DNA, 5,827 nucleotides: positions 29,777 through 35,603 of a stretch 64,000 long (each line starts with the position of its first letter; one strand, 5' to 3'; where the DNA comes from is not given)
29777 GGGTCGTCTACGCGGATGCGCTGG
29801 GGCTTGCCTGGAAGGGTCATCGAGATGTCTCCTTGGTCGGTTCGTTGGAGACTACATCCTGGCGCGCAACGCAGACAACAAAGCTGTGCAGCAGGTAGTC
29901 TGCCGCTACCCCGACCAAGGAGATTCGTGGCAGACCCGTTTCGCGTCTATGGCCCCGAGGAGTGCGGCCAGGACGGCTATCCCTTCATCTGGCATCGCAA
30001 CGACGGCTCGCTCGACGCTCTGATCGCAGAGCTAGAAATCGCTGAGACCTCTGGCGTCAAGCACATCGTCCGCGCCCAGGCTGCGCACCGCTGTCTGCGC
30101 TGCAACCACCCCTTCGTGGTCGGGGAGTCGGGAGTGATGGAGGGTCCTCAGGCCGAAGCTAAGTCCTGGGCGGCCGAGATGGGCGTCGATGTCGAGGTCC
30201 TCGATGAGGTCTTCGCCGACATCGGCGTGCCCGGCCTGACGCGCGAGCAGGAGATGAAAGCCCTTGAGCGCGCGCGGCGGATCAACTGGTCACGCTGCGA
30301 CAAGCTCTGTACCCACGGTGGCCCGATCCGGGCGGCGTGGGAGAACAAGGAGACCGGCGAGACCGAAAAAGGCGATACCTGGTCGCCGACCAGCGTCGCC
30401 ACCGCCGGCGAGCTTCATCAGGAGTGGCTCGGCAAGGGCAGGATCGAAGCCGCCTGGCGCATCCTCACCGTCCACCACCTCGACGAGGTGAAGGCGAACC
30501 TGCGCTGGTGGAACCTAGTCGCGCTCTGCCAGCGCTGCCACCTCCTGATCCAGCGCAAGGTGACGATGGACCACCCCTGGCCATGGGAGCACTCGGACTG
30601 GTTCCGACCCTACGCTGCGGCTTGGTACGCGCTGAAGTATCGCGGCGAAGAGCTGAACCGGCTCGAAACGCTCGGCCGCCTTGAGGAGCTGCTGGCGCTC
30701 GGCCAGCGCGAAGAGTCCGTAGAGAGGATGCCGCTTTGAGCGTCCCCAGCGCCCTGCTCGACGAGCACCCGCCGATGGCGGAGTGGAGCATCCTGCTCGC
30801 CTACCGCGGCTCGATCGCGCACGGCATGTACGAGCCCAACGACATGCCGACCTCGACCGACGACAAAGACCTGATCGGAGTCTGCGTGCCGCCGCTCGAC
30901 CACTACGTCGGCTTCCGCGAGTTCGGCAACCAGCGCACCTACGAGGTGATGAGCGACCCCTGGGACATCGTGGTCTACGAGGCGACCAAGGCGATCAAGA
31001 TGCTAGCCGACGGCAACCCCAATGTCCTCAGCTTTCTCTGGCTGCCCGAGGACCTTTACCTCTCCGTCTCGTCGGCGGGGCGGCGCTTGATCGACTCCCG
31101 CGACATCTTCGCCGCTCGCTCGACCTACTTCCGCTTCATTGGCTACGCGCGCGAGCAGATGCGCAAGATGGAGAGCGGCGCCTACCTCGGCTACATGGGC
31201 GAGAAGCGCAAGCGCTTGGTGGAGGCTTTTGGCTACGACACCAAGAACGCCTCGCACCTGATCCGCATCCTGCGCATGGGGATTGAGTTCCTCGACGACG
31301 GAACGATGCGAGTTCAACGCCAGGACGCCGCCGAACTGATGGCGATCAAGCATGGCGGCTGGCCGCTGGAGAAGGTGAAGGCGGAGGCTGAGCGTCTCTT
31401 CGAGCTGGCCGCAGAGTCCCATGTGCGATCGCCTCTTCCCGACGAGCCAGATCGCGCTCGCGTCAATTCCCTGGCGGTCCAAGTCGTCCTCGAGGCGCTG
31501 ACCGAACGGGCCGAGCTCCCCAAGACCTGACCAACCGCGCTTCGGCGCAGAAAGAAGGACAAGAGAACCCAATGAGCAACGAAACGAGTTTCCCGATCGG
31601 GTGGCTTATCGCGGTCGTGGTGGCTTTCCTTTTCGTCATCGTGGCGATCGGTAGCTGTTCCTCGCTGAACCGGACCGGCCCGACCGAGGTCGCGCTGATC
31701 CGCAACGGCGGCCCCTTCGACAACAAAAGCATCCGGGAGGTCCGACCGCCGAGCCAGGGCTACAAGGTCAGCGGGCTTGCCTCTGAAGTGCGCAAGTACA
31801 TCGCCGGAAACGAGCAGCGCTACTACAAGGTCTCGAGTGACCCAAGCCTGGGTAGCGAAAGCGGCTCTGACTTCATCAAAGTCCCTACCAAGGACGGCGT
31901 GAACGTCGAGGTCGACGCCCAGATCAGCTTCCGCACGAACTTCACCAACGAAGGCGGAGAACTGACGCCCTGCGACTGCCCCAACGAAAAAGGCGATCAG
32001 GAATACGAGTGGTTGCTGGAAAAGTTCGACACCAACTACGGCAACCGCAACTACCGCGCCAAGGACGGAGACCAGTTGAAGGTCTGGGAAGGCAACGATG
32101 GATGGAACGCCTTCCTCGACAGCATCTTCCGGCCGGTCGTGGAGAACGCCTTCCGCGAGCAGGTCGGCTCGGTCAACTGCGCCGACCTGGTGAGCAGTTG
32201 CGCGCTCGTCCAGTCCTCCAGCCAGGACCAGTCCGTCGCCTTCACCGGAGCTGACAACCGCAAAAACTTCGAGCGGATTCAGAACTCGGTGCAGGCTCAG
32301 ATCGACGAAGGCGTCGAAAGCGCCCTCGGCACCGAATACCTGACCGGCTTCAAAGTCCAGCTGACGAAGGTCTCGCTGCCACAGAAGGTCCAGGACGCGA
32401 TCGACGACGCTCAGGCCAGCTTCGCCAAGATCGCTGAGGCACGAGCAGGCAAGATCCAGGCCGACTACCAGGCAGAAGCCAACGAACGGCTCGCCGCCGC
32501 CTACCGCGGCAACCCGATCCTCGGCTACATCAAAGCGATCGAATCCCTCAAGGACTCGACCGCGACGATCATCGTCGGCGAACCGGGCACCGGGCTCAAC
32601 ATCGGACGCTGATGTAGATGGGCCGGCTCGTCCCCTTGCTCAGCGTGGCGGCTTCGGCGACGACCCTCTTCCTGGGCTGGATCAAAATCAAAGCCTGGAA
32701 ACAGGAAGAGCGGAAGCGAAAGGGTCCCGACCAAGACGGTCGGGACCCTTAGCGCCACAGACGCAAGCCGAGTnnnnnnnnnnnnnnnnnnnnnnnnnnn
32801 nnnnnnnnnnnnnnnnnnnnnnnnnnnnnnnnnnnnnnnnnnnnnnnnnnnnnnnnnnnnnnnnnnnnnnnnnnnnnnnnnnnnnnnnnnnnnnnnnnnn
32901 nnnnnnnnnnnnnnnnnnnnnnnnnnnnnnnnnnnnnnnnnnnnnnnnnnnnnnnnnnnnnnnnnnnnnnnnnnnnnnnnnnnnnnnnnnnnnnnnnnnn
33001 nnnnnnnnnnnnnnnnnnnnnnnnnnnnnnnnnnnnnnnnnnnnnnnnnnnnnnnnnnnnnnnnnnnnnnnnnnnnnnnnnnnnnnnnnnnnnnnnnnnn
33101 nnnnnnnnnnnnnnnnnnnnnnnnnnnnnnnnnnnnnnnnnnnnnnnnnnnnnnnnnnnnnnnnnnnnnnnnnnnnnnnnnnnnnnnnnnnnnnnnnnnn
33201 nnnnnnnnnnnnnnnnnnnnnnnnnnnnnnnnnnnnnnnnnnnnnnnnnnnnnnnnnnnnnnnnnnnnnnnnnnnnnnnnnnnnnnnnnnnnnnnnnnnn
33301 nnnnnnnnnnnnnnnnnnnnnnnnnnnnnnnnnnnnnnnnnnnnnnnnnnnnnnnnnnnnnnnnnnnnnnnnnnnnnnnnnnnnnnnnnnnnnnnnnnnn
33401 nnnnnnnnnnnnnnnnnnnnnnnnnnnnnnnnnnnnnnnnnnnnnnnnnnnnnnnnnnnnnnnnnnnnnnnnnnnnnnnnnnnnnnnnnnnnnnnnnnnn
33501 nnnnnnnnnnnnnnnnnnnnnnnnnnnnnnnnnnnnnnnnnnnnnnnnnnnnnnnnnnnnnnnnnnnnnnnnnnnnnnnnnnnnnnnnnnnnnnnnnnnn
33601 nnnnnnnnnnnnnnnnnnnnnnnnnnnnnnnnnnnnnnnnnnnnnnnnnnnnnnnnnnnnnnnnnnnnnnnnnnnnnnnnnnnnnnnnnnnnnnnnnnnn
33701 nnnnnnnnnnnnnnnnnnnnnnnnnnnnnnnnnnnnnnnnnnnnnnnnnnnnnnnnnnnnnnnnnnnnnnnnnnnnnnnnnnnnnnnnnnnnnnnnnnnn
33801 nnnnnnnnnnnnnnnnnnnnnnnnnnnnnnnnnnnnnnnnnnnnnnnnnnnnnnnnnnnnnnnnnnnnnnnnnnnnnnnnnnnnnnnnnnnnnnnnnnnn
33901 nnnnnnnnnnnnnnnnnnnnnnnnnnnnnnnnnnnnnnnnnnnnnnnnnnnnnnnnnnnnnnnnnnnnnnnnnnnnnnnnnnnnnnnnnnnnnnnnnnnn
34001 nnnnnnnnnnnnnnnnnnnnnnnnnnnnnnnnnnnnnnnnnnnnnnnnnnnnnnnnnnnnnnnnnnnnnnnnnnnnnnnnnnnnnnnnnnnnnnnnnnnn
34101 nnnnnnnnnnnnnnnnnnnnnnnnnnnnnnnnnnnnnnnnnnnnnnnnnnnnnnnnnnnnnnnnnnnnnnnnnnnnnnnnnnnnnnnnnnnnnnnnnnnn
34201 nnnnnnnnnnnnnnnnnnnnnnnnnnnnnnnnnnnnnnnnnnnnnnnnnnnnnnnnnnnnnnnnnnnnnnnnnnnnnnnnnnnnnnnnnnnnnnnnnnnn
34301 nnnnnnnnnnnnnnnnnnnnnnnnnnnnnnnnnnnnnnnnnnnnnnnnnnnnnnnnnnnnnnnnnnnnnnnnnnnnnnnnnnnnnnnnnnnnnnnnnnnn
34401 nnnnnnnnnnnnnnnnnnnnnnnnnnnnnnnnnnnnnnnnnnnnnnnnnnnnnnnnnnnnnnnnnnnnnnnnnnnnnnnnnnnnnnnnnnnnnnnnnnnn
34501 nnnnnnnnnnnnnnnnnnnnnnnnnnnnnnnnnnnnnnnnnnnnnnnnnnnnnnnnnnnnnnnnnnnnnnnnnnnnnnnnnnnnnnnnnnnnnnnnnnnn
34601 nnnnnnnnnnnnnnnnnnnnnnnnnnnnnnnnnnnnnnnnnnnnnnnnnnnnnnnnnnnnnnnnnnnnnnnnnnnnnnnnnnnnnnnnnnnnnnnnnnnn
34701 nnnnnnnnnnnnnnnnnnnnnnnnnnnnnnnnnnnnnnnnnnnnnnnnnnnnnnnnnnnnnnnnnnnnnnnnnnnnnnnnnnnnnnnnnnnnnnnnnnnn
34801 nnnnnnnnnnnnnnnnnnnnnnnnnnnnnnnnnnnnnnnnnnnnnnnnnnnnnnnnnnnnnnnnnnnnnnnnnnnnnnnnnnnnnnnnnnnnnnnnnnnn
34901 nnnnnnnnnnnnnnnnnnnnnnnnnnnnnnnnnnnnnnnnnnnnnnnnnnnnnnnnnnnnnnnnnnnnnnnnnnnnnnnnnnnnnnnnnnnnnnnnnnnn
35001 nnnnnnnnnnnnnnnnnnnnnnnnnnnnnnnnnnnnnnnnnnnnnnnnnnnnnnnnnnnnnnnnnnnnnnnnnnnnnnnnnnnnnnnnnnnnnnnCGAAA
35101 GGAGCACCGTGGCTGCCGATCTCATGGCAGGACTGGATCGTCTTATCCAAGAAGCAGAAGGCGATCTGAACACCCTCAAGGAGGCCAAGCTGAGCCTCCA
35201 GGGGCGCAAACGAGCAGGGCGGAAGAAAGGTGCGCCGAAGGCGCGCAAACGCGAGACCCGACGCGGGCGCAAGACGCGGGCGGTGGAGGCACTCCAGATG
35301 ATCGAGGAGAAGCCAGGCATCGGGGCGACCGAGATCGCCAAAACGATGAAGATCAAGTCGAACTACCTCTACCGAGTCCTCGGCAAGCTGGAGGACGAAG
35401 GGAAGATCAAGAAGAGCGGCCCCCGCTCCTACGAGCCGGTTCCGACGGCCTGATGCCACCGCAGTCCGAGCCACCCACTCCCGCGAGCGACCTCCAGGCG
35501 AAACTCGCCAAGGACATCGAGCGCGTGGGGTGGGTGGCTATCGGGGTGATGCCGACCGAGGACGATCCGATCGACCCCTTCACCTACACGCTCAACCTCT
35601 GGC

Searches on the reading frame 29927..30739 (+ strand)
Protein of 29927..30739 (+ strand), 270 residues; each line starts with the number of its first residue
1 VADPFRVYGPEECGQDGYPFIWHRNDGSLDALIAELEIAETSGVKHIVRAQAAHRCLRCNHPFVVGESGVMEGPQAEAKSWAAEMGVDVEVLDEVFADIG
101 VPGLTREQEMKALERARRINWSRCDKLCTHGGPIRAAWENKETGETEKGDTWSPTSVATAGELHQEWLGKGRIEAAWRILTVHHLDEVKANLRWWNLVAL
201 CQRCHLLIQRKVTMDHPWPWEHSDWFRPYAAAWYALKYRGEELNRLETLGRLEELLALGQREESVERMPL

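Call 25: search_protein_families(library=pfam, proteins=[window:29927-30739:+], max_evalue=0.01)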
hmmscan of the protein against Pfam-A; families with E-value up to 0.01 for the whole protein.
window:29927-30739:+ (270 aa): 1 family
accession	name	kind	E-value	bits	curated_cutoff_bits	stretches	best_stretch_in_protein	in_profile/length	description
PF01844.29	HNH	-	0.00072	20.1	21.4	1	178-206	12-42/47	HNH endonuclease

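Call 65: search_protein_families(library=phrogs, proteins=[window:29927-30739:+], max_evalue=0.001)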
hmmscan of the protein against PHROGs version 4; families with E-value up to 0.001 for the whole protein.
window:29927-30739:+ (270 aa): 3 families
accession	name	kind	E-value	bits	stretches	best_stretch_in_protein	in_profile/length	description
phrog_1571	-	DNA, RNA and nucleotide metabolism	1.5e-08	35.6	1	109-211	9-96/128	HNH endonuclease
phrog_8048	-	DNA, RNA and nucleotide metabolism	0.0005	20.3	1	179-214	191-231/273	HNH endonuclease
phrog_1271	-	DNA, RNA and nucleotide metabolism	0.00066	20.2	0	177-211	285-318/361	HNH endonuclease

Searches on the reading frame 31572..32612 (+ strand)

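Call 26: search_protein_families(library=pfam, proteins=[window:31572-32612:+], max_evalue=0.01)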
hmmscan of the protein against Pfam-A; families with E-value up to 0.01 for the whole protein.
window:31572-32612:+ (346 aa): 1 family
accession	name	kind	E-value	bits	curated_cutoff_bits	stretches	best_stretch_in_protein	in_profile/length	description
PF01145.31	Band_7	-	9.2e-09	36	23.6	1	180-291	85-166/176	SPFH domain / Band 7 family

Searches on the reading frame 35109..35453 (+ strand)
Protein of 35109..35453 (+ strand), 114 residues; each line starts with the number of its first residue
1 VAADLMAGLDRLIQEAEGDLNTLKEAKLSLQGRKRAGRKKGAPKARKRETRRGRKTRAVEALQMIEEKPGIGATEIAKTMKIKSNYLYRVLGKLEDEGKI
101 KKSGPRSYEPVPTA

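Call 57: search_protein_families(library=pfam, proteins=[window:35109-35453:+], max_evalue=0.01)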
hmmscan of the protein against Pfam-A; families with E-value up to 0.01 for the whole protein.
window:35109-35453:+ (114 aa): 4 families
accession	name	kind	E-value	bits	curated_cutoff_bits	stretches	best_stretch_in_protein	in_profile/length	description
PF01047.28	MarR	-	1.9e-05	24.9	24.6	1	60-103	7-50/59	MarR family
PF01978.25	TrmB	-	9.1e-05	22.7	25.6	1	70-113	22-67/68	Sugar-specific transcriptional regulator TrmB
PF13412.12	HTH_24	-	0.00041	20.3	21.9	1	62-101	9-48/48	Winged helix-turn-helix DNA-binding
PF02082.26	Rrf2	-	0.0014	19.2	30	1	58-101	8-54/132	Iron-dependent Transcriptional regulator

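Call 65: search_protein_families(library=phrogs, proteins=[window:35109-35453:+], max_evalue=0.001)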
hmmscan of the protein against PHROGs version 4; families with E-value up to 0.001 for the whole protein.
window:35109-35453:+ (114 aa): 3 families
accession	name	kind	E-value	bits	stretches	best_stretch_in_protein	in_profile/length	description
phrog_1123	-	unknown function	0.0003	21.6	1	54-110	29-86/112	-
phrog_12156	-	DNA, RNA and nucleotide metabolism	0.00068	19.4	1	61-106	428-473/485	DNA helicase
phrog_125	-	DNA, RNA and nucleotide metabolism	0.00075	20.1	1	29-103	146-212/254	DNA invertase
